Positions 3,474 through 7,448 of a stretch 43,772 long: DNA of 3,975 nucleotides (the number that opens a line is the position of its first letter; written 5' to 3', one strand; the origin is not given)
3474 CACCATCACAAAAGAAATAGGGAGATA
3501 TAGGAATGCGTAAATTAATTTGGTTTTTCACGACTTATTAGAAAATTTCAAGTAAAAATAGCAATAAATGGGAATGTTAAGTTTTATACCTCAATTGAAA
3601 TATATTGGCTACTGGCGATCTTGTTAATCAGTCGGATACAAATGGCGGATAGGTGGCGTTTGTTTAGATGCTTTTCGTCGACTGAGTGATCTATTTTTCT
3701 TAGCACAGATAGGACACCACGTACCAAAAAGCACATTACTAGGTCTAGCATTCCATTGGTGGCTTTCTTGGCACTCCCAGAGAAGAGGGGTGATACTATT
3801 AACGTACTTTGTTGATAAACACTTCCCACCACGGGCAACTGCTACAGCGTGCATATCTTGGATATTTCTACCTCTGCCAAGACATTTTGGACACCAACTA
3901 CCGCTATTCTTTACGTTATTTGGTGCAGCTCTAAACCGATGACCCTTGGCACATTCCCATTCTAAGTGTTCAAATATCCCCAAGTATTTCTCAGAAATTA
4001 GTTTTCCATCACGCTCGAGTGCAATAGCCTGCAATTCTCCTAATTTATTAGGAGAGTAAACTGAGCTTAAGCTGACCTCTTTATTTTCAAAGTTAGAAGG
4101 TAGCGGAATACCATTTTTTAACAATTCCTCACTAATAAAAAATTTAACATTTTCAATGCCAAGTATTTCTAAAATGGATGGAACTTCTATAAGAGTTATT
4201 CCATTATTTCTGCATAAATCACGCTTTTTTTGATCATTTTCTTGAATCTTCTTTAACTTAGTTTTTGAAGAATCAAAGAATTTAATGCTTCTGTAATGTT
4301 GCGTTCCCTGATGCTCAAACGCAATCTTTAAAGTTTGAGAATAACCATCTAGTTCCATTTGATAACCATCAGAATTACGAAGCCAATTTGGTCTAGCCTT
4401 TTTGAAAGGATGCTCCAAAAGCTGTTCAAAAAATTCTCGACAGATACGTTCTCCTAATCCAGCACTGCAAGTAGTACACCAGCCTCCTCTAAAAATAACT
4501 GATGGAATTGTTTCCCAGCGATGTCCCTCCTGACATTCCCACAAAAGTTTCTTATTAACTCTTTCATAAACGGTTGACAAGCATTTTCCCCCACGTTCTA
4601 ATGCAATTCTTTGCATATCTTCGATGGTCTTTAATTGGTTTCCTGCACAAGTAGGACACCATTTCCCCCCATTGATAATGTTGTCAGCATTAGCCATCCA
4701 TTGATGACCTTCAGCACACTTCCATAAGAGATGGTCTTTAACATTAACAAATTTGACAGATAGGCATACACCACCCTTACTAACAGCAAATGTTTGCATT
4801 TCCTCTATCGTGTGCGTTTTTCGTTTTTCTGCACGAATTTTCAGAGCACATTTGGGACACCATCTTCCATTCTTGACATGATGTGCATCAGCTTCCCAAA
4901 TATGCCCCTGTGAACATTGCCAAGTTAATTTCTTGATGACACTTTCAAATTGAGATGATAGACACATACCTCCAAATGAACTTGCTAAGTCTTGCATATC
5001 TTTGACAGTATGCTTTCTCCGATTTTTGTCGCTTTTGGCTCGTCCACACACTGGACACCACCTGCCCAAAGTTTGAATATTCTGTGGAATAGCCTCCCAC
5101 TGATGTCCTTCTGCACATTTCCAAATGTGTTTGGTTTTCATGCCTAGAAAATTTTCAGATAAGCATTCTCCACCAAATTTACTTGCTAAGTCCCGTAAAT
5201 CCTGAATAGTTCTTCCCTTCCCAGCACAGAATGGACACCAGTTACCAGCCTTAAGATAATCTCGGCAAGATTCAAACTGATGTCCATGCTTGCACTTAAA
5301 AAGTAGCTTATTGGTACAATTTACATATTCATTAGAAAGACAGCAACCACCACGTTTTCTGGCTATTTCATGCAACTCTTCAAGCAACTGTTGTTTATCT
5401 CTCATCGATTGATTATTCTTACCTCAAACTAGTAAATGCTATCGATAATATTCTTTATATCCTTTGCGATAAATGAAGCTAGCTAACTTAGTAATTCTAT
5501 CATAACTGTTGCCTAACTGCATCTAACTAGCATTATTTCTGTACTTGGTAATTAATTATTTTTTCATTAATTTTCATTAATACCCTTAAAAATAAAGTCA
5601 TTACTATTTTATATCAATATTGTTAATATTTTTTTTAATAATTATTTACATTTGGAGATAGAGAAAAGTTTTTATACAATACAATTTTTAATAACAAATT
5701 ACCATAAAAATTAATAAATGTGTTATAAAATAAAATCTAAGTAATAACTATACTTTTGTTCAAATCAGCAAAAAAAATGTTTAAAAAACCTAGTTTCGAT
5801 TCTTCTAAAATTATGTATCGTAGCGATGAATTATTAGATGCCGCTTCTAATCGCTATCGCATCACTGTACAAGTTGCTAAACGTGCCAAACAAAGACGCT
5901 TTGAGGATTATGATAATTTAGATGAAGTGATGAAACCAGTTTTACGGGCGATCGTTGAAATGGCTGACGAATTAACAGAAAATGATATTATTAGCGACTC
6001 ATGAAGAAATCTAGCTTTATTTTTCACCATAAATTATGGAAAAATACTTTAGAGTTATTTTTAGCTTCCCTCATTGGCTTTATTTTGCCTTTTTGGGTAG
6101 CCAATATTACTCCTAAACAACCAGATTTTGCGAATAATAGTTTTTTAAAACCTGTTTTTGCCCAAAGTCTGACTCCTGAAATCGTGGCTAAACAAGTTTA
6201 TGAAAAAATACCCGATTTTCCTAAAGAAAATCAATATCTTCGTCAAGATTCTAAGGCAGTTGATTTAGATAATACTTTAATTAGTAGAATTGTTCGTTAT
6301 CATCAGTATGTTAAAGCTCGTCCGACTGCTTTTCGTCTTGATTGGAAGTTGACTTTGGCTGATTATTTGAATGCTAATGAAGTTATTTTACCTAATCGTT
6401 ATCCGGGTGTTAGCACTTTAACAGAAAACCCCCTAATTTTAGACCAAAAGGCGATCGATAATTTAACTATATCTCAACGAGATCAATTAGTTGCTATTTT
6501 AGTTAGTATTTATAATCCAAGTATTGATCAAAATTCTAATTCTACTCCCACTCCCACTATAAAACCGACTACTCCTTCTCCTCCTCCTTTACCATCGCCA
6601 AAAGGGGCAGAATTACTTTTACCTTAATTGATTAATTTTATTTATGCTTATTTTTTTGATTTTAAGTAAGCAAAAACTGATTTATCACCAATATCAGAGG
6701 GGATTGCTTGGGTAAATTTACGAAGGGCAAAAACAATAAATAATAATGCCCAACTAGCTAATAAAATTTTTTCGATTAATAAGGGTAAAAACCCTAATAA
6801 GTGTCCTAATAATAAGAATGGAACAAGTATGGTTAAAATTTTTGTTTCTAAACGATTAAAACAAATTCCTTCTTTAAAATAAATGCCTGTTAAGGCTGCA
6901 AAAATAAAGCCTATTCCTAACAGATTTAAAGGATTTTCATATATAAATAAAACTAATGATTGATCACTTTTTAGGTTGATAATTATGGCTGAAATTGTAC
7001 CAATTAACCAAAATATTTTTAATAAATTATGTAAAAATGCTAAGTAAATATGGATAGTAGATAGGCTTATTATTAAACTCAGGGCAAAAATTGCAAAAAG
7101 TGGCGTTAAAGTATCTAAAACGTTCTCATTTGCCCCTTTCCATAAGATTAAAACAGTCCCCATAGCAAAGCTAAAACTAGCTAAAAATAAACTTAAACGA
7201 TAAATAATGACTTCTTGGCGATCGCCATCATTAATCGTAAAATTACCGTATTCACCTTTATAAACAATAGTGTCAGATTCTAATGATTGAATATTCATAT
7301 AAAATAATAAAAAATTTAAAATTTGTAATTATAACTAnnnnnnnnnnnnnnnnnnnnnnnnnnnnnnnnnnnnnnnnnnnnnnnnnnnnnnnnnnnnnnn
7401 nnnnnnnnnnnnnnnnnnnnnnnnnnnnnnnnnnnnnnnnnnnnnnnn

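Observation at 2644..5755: Compositionally foreign ~3.1 kb two-gene insert between trmH and rpoZ: candidate undescribed nuclease-based system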

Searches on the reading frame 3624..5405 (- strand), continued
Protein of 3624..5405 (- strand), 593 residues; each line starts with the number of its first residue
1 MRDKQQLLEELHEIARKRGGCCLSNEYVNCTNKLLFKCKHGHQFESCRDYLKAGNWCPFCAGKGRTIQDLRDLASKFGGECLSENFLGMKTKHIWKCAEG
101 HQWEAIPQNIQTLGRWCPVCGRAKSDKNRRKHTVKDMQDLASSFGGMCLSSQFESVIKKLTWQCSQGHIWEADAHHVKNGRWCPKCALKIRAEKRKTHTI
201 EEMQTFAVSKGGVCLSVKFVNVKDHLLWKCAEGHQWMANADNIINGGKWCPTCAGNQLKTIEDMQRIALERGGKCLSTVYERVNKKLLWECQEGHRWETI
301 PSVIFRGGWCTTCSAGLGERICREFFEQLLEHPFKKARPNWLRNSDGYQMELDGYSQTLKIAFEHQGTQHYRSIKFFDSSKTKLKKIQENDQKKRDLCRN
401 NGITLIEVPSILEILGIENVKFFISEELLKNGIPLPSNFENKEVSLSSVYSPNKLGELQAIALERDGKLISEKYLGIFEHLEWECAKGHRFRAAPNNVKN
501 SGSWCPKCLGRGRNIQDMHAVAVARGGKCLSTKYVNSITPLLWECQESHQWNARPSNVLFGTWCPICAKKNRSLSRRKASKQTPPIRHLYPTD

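Call 75: find_encoding_contigs(protein=P0008, flank=6000, max_places=2)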
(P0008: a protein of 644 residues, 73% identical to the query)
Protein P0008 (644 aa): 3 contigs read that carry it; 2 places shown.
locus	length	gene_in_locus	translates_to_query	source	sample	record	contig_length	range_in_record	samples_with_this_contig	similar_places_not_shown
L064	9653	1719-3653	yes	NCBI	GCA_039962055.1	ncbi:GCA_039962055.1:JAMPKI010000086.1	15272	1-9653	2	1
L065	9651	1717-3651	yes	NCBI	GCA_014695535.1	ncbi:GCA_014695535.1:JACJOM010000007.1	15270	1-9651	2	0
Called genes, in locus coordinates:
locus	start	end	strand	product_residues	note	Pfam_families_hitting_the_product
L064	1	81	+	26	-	?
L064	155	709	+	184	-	PF13614:AAA_31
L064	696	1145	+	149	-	PF26392:McdB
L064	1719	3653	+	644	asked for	PF14311:DUF4379 (weak), PF21817:CapR (weak)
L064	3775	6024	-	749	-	PF00158:Sigma54_activat (faint), PF05496:RuvB_N, PF00004:AAA, PF07724:AAA_2 (faint), PF13173:AAA_14 (weak), PF13401:AAA_22 (weak), PF16193:AAA_assoc_2, PF12002:MgsA_C, +2 more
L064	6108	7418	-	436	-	PF03033:Glyco_transf_28 (faint), PF00201:UDPGT, PF06722:EryCIII-like_C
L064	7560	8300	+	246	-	PF00440:TetR_N, PF17932:TetR_C_24 (weak), PF17938:TetR_C_29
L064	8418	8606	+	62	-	-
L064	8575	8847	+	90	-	PF13613:HTH_Tnp_4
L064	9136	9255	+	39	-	-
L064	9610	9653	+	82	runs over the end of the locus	-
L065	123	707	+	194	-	PF13614:AAA_31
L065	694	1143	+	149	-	PF26392:McdB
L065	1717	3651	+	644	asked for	PF14311:DUF4379 (weak), PF21817:CapR (weak)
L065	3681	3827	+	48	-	-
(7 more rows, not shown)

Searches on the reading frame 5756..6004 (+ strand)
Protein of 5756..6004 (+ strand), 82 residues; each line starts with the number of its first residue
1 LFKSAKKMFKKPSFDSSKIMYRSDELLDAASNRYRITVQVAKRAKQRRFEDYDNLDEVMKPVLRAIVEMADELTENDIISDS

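Call 3: search_protein_families(library=pfam, proteins=[window:5756-6004:+], max_evalue=0.1)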
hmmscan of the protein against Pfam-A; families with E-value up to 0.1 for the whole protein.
window:5756-6004:+ (82 aa): 2 families
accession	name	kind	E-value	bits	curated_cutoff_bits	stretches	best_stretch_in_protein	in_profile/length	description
PF01192.27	RNA_pol_Rpb6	-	1.2e-10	41.6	26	1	25-74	1-51/53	RNA polymerase Rpb6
PF08623.16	TIP120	-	0.085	13.1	25.9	1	25-76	101-151/166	TATA-binding protein interacting (TIP20)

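Call 4: search_protein_families(library=ncbifam, proteins=[window:5756-6004:+], max_evalue=0.1)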
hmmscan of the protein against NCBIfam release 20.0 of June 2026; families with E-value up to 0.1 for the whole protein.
window:5756-6004:+ (82 aa): 3 families
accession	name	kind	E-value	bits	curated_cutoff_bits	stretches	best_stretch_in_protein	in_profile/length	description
NF001574.0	PRK00392.2-5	subfamily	2.5e-33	113.8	98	1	8-81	1-75/75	DNA-directed RNA polymerase subunit omega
TIGR00690.1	rpoZ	equivalog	0.005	16.9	23.6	1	24-72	7-57/60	DNA-directed RNA polymerase subunit omega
NF001588.0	PRK00392.8-5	equivalog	0.014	16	76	1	24-63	6-45/63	DNA-directed RNA polymerase subunit omega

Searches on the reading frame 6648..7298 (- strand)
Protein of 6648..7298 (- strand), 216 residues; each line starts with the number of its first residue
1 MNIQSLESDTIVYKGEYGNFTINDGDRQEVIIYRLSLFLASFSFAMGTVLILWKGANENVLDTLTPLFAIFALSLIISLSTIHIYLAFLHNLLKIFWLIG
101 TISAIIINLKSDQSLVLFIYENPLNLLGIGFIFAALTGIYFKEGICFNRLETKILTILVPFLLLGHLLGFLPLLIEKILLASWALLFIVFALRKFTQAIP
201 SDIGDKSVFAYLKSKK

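Call 82: search_protein_families(library=pfam, proteins=[window:6648-7298:-], max_evalue=0.00001)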
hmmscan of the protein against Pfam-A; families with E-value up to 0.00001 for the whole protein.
window:6648-7298:- (216 aa): 1 family
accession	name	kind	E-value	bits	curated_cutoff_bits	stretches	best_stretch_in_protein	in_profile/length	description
PF10063.14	DUF2301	-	1.8e-57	194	25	1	77-211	1-135/135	Uncharacterized integral membrane protein (DUF2301)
